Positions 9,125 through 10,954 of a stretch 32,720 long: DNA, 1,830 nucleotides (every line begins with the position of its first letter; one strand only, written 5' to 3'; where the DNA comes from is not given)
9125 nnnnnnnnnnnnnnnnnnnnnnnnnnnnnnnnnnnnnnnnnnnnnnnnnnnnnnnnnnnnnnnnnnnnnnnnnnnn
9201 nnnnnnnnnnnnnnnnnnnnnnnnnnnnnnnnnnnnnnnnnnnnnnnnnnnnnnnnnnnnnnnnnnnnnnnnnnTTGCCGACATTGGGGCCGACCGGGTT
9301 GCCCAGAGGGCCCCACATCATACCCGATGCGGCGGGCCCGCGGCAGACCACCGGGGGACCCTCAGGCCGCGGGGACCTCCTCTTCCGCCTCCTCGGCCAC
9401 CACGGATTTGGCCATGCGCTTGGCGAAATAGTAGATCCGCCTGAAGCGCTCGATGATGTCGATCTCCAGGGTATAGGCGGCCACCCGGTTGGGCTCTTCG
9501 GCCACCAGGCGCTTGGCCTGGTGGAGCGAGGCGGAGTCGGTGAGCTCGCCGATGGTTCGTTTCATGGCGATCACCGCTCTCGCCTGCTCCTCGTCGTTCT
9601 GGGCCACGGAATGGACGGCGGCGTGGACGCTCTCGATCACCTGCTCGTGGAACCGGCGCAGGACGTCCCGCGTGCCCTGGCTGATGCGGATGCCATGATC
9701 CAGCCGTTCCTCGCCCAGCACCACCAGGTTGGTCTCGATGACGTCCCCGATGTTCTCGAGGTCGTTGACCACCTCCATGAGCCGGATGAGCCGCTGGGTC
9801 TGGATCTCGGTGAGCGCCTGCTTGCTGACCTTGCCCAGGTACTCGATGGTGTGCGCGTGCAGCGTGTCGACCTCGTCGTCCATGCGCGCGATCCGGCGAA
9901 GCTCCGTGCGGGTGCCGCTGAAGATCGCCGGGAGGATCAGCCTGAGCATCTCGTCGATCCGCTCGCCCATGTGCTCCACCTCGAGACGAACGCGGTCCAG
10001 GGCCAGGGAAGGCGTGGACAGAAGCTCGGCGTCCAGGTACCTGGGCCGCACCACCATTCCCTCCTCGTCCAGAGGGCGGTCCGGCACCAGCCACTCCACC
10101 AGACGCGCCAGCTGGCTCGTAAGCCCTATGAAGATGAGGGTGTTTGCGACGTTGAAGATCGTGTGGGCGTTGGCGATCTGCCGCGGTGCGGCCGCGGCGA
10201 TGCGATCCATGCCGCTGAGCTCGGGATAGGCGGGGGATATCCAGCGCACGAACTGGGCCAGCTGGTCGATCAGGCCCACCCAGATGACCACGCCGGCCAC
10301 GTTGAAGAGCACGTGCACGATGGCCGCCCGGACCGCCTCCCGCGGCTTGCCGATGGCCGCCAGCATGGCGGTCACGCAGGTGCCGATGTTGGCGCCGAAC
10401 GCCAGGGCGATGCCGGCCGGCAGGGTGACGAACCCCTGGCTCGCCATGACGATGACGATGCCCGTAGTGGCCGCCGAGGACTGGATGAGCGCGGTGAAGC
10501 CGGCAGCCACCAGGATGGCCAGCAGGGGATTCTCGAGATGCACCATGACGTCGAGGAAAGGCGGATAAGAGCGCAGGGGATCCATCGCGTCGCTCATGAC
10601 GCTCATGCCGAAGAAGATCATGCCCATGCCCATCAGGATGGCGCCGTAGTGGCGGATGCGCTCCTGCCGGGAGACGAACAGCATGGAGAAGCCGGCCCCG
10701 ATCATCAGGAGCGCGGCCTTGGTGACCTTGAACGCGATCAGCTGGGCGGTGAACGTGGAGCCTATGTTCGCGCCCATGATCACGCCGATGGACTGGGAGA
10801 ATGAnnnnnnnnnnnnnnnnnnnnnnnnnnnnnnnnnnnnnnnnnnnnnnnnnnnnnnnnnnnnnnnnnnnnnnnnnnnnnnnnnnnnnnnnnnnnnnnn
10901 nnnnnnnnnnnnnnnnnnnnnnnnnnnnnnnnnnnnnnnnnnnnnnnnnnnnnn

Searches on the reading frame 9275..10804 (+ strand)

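Call 17: search_protein_families(library=pfam, proteins=[window:9275-10804:+], max_evalue=0.01)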
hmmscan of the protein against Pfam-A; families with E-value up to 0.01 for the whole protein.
window:9275-10804:+ (509 aa): 1 family
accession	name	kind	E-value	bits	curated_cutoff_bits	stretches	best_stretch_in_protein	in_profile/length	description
PF07030.17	Phage_Mu_Gp36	-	0.004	17.8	24.7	0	128-162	30-64/124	Bacteriophage Mu, Gp36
